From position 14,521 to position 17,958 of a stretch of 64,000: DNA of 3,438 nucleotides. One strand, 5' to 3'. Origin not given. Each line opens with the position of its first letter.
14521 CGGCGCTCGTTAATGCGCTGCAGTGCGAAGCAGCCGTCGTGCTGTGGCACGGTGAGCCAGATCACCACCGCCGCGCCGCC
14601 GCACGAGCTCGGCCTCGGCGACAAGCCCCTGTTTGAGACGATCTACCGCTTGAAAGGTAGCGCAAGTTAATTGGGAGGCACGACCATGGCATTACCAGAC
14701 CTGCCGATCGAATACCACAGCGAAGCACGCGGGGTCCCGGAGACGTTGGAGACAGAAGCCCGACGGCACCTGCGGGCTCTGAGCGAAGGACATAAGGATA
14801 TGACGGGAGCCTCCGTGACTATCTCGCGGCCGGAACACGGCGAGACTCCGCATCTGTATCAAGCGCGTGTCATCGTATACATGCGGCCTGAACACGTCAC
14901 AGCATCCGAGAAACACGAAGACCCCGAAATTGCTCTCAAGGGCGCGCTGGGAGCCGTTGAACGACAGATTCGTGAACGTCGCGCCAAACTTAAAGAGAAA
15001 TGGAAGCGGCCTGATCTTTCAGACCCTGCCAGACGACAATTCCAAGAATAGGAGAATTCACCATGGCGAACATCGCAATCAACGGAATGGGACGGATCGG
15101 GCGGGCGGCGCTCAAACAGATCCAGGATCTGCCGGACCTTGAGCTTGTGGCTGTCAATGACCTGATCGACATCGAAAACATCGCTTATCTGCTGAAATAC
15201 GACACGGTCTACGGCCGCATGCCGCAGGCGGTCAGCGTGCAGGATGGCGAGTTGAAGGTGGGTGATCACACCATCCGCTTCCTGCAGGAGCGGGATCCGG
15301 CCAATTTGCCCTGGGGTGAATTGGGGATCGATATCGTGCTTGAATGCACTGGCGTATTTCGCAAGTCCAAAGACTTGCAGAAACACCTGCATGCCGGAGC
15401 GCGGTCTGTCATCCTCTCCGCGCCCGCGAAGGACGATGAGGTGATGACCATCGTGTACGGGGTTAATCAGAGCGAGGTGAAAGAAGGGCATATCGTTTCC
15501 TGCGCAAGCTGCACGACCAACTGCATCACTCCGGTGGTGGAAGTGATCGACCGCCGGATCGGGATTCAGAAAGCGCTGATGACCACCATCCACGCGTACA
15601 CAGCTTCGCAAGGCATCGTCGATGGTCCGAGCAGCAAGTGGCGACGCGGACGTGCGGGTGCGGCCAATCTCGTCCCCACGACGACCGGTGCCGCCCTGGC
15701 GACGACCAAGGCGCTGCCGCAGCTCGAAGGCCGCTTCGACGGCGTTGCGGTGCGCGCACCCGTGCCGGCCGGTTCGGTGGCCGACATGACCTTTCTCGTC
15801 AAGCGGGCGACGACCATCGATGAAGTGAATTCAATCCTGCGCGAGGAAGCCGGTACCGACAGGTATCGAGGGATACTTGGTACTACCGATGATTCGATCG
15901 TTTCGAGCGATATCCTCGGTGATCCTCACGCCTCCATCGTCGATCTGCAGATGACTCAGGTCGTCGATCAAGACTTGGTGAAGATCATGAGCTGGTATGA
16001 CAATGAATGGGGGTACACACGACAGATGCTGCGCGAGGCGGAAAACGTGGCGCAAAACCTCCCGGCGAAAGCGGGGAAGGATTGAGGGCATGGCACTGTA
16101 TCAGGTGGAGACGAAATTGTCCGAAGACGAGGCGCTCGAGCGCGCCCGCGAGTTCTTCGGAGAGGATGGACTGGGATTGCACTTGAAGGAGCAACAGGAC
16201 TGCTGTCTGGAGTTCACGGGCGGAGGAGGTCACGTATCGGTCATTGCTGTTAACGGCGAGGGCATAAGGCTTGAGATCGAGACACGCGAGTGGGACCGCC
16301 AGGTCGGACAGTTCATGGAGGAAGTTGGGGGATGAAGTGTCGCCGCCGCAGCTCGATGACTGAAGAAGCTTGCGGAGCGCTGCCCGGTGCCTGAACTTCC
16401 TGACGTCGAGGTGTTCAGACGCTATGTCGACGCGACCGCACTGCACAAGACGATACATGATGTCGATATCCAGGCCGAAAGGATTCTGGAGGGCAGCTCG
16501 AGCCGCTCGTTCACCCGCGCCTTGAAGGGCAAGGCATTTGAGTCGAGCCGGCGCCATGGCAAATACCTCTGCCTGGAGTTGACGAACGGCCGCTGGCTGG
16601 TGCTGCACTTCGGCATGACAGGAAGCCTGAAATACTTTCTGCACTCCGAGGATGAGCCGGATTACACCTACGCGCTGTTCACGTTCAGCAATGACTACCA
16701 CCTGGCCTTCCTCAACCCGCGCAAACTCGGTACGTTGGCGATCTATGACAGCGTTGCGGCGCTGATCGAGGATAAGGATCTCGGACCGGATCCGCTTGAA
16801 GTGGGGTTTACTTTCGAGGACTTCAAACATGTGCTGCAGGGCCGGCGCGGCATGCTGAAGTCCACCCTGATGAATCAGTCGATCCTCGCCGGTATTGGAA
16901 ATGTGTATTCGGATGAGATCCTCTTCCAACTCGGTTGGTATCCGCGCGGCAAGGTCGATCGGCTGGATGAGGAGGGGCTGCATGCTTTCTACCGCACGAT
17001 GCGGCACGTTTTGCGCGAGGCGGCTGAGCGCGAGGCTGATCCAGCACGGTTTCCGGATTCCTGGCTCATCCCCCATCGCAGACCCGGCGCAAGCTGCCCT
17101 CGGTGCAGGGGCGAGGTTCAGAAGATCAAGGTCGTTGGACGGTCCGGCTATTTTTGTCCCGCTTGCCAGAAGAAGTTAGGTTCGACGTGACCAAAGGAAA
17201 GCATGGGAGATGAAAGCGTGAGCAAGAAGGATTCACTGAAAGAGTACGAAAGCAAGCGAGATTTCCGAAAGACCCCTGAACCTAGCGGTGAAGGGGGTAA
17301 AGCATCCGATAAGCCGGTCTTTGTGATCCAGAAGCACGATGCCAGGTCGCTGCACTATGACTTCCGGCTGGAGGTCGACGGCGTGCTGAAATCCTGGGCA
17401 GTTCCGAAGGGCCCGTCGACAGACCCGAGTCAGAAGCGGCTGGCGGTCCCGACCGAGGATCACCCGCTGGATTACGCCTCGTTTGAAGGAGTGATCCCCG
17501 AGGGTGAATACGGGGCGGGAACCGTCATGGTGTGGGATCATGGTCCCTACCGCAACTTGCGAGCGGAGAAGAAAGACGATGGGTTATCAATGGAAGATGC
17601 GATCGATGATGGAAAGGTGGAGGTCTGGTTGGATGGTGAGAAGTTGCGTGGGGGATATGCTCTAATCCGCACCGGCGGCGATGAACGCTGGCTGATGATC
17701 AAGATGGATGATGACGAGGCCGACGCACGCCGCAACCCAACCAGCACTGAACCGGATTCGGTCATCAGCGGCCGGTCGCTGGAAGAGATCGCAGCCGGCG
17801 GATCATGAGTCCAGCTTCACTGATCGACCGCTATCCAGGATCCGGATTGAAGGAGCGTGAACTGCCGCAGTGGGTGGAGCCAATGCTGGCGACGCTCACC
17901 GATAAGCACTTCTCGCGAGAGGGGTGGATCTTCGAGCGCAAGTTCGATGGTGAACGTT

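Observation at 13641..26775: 13-kb concentration of anhydrobiosis/dormancy-type functions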

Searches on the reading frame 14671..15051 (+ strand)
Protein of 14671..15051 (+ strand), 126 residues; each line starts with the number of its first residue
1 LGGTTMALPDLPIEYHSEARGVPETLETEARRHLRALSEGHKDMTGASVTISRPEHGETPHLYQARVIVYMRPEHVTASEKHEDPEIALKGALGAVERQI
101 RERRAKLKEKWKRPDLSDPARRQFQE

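Call 3: search_protein_families(library=pfam, proteins=[window:14671-15051:+])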
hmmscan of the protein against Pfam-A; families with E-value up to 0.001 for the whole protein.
window:14671-15051:+ (126 aa): 1 family
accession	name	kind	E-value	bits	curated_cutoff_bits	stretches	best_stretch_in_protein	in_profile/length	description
PF02482.25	Ribosomal_S30AE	-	1.6e-07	32.4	23.7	1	22-108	10-88/88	Sigma 54 modulation protein / S30EA ribosomal protein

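Call 44: search_protein_families(library=ncbifam, proteins=[window:14671-15051:+], max_evalue=0.01)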
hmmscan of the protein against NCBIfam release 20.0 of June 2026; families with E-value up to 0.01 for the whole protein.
window:14671-15051:+ (126 aa): 1 family
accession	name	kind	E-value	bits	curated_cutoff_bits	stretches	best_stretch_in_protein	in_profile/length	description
TIGR00741.1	yfiA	equivalog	0.00045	20.6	40.9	1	21-110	11-98/102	ribosome hibernation-promoting factor, HPF/YfiA family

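Call 60: find_related_loci(query=A5, collection=metagenome_contigs, flank=10000)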
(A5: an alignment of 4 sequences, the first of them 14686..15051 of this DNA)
Query A5 (121 aa) in metagenome_contigs; peptide patterns used: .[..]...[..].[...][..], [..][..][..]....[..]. (x = any residue, [..] = any of these).
75 stretches matched a pattern; 6 encode a relative of the query (tblastn E <= 1e-3); 6 distinct loci.
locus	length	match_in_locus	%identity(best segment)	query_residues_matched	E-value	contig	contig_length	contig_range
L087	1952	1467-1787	52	5-109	3e-33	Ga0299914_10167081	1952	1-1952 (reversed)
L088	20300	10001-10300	53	10-109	5e-32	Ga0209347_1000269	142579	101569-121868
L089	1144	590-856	53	21-109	1e-27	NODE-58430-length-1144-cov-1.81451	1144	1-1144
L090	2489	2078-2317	58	27-106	4e-27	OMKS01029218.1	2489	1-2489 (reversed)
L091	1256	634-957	43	1-108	3e-27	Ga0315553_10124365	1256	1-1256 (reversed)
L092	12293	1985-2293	52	3-102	2e-23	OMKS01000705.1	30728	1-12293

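Call 64: search_protein_families(library=pfam, proteins=[L088:1564-2358:+, L088:2441-3757:+, L088:3903-4958:+, L088:5049-5294:+, L088:6325-7422:+, L088:7548-7955:+, L088:8135-9160:+, L088:9160-9990:+, L088:11626-12315:+, L088:12350-13129:+])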
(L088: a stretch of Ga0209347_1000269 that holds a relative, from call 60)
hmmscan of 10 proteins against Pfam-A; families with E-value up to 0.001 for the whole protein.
L088:1564-2358:+ (264 aa): 6 families
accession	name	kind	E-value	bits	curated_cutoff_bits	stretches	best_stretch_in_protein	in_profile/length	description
PF01738.24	DLH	-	6e-07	29.7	21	1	69-252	10-205/217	Dienelactone hydrolase family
PF00326.27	Peptidase_S9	-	3.2e-05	23.9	22.6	0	135-183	49-97/213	Prolyl oligopeptidase family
PF12697.13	Abhydrolase_6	-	5.3e-05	24.4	26.3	0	187-240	157-211/217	Alpha/beta hydrolase family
PF12146.15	Hydrolase_4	-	0.00011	22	27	0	192-236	187-233/239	Serine aminopeptidase, S33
PF20408.4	Abhydrolase_11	-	0.00013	22.2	27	1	73-240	4-170/193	Alpha/beta hydrolase domain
PF02129.25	Peptidase_S15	-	0.00048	20.3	23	0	138-183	84-128/262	X-Pro dipeptidyl-peptidase (S15 family)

L088:2441-3757:+ (438 aa): 1 family
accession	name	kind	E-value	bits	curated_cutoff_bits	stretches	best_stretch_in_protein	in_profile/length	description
PF05139.19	Erythro_esteras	-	3.5e-122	409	26.4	1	69-415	2-358/358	Erythromycin esterase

L088:3903-4958:+ (351 aa): 1 family
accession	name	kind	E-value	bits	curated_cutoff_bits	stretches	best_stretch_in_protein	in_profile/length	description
PF05239.21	PRC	-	7.3e-09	36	21.2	0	260-297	17-55/78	PRC-barrel domain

L088:5049-5294:+ (81 aa): 0 families

L088:6325-7422:+ (365 aa): 2 families
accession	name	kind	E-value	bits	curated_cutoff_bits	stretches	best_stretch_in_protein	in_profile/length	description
PF21686.3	LigD_Prim-Pol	-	4.3e-88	295.6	27.4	1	86-344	1-254/254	LigD, primase-polymerase domain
PF01896.25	DNA_primase_S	-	1.9e-09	38.5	26.8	1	195-315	1-163/163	DNA primase small subunit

L088:7548-7955:+ (135 aa): 1 family
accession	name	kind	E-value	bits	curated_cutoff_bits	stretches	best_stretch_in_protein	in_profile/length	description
PF11977.14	RNase_Zc3h12a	-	2.7e-21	76.3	23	1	4-123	2-136/154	Zc3h12a-like Ribonuclease NYN domain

L088:8135-9160:+ (341 aa): 4 families
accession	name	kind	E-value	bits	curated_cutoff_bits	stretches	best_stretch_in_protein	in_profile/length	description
PF02826.25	2-Hacid_dh_C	-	1.2e-53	181.5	25.1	1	106-302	1-178/178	D-isomer specific 2-hydroxyacid dehydrogenase, NAD binding domain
PF00389.36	2-Hacid_dh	-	1.2e-30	106.3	24.6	1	13-332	9-133/134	D-isomer specific 2-hydroxyacid dehydrogenase, catalytic domain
PF03446.21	NAD_binding_2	-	0.00014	22.4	21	1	143-247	2-110/161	NAD binding domain of 6-phosphogluconate dehydrogenase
PF01262.27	AlaDh_PNT_C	-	0.0007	19.5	23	0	143-230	31-129/214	Alanine dehydrogenase/PNT, C-terminal domain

L088:9160-9990:+ (276 aa): 1 family
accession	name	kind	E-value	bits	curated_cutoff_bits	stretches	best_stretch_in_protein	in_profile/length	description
PF01904.24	DUF72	-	2.2e-67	227.7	25.3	1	19-241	1-216/217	Protein of unknown function DUF72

L088:11626-12315:+ (229 aa): 1 family
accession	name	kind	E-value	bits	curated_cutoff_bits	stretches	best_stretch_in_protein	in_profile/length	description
PF00857.26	Isochorismatase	-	5.2e-26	92.2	27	1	25-196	1-161/175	Isochorismatase domain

L088:12350-13129:+ (259 aa): 4 families
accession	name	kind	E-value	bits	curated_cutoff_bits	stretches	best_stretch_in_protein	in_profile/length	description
PF13561.12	adh_short_C2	-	3.1e-48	164.9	27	1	25-257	8-235/236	Enoyl-(Acyl carrier protein) reductase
PF00106.31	adh_short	-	3.1e-41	141.5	26.6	1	14-202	1-185/195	short chain dehydrogenase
PF08659.16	KR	-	9.5e-10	39.1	22.6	1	16-180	3-162/180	KR domain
PF23441.1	SDR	-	3.1e-06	27.2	27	1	13-257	7-255/258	SDR-like rossmann domain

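Call 92: search_protein_families(library=padloc, proteins=[window:14686-15051:+], max_evalue=0.001)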
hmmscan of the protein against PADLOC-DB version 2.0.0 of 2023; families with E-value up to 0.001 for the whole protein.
window:14686-15051:+ (121 aa): 0 families

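Call 99: search_solved_structures(query=window:14686-15051:+, max_evalue=1)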
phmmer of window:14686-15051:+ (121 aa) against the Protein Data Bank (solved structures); distinct sequences matched with E-value up to 1: 0.

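Call 107: search_solved_structures(query=A4, max_evalue=1)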
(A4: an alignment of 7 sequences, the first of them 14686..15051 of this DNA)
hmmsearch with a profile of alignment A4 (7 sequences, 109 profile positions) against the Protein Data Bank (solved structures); distinct sequences matched with E-value up to 1: 8.
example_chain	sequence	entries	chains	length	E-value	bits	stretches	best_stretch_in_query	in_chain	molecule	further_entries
9i5v_14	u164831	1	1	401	8.4e-06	29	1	19-103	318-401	Ribosome-associated translation inhibitor RaiA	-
6qbz_A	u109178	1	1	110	0.0011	22.3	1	7-102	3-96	Ribosome hibernation promoting factor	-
6s0x_v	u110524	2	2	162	0.0037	20.5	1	8-102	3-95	Ribosome hibernation promoting factor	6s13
5nd8_v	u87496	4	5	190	0.0044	20.3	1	7-102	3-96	Ribosome hibernation promotion factor | Ribosome hibernation promoting factor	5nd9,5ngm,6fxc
5njt_x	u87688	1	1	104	0.022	18.1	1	13-106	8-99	Ribosome hibernation promotion factor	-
8uu4_w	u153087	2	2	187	0.42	13.9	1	13-106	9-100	Ribosome hibernation promoting factor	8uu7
9l96_a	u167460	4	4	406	0.51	13.6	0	28-105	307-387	CBS domain-containing protein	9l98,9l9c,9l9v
5fdu_1x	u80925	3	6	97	0.78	13.1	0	70-102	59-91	Ribosome-associated inhibitor A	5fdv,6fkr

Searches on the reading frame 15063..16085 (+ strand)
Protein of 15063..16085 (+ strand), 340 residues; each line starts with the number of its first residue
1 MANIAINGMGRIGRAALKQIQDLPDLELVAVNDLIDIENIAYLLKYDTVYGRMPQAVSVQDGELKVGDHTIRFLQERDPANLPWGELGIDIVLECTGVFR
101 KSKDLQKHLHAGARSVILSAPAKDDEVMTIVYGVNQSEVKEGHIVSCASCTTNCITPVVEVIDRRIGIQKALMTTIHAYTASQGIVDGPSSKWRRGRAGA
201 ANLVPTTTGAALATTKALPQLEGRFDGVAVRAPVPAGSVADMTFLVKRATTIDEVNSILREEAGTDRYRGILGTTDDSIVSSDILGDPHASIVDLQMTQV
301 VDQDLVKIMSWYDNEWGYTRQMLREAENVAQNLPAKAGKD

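Call 3: search_protein_families(library=pfam, proteins=[window:15063-16085:+])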
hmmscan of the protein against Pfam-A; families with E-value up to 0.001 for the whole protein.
window:15063-16085:+ (340 aa): 2 families
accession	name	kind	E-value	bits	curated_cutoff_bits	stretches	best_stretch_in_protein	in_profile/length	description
PF02800.25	Gp_dh_C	-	3.2e-53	180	24.4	1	155-312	1-158/158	Glyceraldehyde 3-phosphate dehydrogenase, C-terminal domain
PF00044.30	Gp_dh_N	-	1.5e-36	125.2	31.7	1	3-101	2-100/101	Glyceraldehyde 3-phosphate dehydrogenase, NAD binding domain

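Call 44: search_protein_families(library=ncbifam, proteins=[window:15063-16085:+], max_evalue=0.01)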
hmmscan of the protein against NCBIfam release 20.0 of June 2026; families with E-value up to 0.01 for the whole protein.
window:15063-16085:+ (340 aa): 13 families
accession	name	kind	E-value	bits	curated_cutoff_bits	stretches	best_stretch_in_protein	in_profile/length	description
TIGR01534.1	GAPDH-I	equivalog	1.3e-121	405.9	367.2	1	3-324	1-330/330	type I glyceraldehyde-3-phosphate dehydrogenase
NF033735.1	G3PDH_Arsen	exception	7.3e-104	347.7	450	1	4-323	1-320/323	ArsJ-associated glyceraldehyde-3-phosphate dehydrogenase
NF005830.0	PRK07729.1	equivalog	7.6e-103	344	546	1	2-335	3-336/343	glyceraldehyde-3-phosphate dehydrogenase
NF005641.0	PRK07403.1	equivalog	1.9e-96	323.2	616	1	1-332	1-335/337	type I glyceraldehyde-3-phosphate dehydrogenase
NF011954.0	PRK15425.1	equivalog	7.2e-93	311.2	662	1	3-323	4-323/331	glyceraldehyde-3-phosphate dehydrogenase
NF006512.0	PRK08955.1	equivalog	1.2e-91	307.6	563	1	3-329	4-330/334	glyceraldehyde-3-phosphate dehydrogenase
NF010058.0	PRK13535.1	equivalog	1.6e-91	307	539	1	2-328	3-332/339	erythrose-4-phosphate dehydrogenase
TIGR01532.1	E4PD_g-proteo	equivalog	4.5e-88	295.6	530.55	1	4-323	2-324/325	erythrose-4-phosphate dehydrogenase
NF006139.0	PRK08289.1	equivalog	4.7e-76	256.3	431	1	4-331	131-471/480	glyceraldehyde-3-phosphate dehydrogenase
NF011456.0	PRK14874.1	equivalog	2.2e-06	26.9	223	1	88-178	66-159/346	aspartate-semialdehyde dehydrogenase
NF003251.0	PRK04207.1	equivalog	1.2e-05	24.5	185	1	1-262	2-245/343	type II glyceraldehyde-3-phosphate dehydrogenase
TIGR01296.1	asd_B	equivalog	0.00042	19.5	324.2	1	88-179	61-156/339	aspartate-semialdehyde dehydrogenase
TIGR01921.1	DAP-DH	equivalog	0.004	16.4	180.6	1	4-40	6-42/324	diaminopimelate dehydrogenase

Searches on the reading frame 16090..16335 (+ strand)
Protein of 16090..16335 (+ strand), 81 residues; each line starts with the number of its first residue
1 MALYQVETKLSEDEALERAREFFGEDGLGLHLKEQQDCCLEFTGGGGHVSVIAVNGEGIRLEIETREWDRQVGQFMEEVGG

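Call 44: search_protein_families(library=ncbifam, proteins=[window:16105-16335:+], max_evalue=0.01)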
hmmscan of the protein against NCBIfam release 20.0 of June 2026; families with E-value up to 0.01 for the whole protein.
window:16105-16335:+ (76 aa): 0 families

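Call 92: search_protein_families(library=padloc, proteins=[window:16090-16335:+], max_evalue=0.001)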
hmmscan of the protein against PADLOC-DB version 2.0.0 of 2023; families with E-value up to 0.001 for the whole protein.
window:16090-16335:+ (81 aa): 0 families

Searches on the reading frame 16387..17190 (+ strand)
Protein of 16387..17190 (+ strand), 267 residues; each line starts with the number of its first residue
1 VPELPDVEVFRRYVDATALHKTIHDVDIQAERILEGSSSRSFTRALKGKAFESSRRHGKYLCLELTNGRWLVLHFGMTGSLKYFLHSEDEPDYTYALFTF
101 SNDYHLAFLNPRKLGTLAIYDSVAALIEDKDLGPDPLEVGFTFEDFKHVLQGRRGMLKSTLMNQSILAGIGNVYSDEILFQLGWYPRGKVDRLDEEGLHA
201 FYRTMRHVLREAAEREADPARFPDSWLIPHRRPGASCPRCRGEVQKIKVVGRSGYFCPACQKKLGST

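Call 3: search_protein_families(library=pfam, proteins=[window:16387-17190:+])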
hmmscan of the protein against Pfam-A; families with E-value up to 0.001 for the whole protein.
window:16387-17190:+ (267 aa): 4 families
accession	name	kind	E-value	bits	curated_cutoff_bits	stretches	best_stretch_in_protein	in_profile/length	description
PF01149.29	Fapy_DNA_glyco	-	5.1e-30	104.9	25.5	1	1-116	1-116/117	Formamidopyrimidine-DNA glycosylase N-terminal domain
PF06831.19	H2TH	-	1.9e-17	63.4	34.7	1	132-218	1-87/93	Formamidopyrimidine-DNA glycosylase H2TH domain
PF06827.20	zf-FPG_IleRS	-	8.5e-08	32.3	21.3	1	237-262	4-29/30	Zinc finger found in FPG and IleRS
PF07191.17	Zn_ribbon_6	-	0.00023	21.5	25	1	235-261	30-56/67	Double zinc ribbon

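Call 79: search_protein_families(library=ncbifam, proteins=[window:16387-17190:+], max_evalue=0.00001)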
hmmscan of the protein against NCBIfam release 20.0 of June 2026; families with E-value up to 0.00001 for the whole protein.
window:16387-17190:+ (267 aa): 7 families
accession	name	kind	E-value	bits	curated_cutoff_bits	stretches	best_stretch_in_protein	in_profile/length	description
NF002211.1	PRK01103.1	equivalog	1.7e-54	185.2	212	1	1-262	1-274/274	bifunctional DNA-formamidopyrimidine glycosylase/DNA-(apurinic or apyrimidinic site) lyase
TIGR00577.1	fpg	equivalog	1.3e-53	182.1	203.3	1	1-261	1-276/276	DNA-formamidopyrimidine glycosylase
NF011385.0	PRK14810.1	equivalog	2.1e-47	161.9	423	1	1-214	1-214/272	DNA-formamidopyrimidine glycosylase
NF010551.0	PRK13945.1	equivalog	2.8e-43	148.3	348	1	1-262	1-282/282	DNA-formamidopyrimidine glycosylase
NF011386.0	PRK14811.1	equivalog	7.7e-38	130.3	414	1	1-263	1-264/269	DNA-formamidopyrimidine glycosylase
NF040775.1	endonuc_Nei2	equivalog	2.6e-16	59.8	400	1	44-262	36-252/252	endonuclease VIII Nei2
NF007763.0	PRK10445.1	equivalog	1.7e-14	53.9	252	1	1-262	1-263/263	endonuclease VIII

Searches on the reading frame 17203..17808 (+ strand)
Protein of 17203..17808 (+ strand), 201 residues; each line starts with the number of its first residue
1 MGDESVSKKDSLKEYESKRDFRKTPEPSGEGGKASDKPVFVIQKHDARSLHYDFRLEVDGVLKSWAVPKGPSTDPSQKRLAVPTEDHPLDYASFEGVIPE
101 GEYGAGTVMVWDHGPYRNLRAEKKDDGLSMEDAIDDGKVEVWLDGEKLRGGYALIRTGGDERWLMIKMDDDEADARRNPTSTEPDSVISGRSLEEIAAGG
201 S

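Call 3: search_protein_families(library=pfam, proteins=[window:17203-17808:+])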
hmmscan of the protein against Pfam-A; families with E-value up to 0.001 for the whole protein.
window:17203-17808:+ (201 aa): 1 family
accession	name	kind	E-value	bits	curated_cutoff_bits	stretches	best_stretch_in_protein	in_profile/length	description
PF13298.12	LigD_N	-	2.3e-45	153.6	31.1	1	43-156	1-107/107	DNA Ligase D 3'-phosphoesterase domain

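Call 79: search_protein_families(library=ncbifam, proteins=[window:17203-17808:+], max_evalue=0.00001)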
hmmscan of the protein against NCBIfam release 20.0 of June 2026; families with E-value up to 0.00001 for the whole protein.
window:17203-17808:+ (201 aa): 3 families
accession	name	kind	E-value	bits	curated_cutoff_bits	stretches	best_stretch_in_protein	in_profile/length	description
NF004628.0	PRK05972.1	subfamily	3.5e-71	240.5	895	1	9-199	3-194/870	ATP-dependent DNA ligase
TIGR02777.1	LigD_PE_dom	equivalog_domain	1.3e-64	216.7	144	1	12-170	1-155/156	DNA ligase D, 3'-phosphoesterase domain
NF007210.0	PRK09632.1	equivalog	1.3e-59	202.2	989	1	4-181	293-457/781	ATP-dependent DNA ligase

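Call 92: search_protein_families(library=padloc, proteins=[window:17203-17808:+], max_evalue=0.001)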
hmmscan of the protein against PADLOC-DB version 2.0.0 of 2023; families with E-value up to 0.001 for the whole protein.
window:17203-17808:+ (201 aa): 0 families
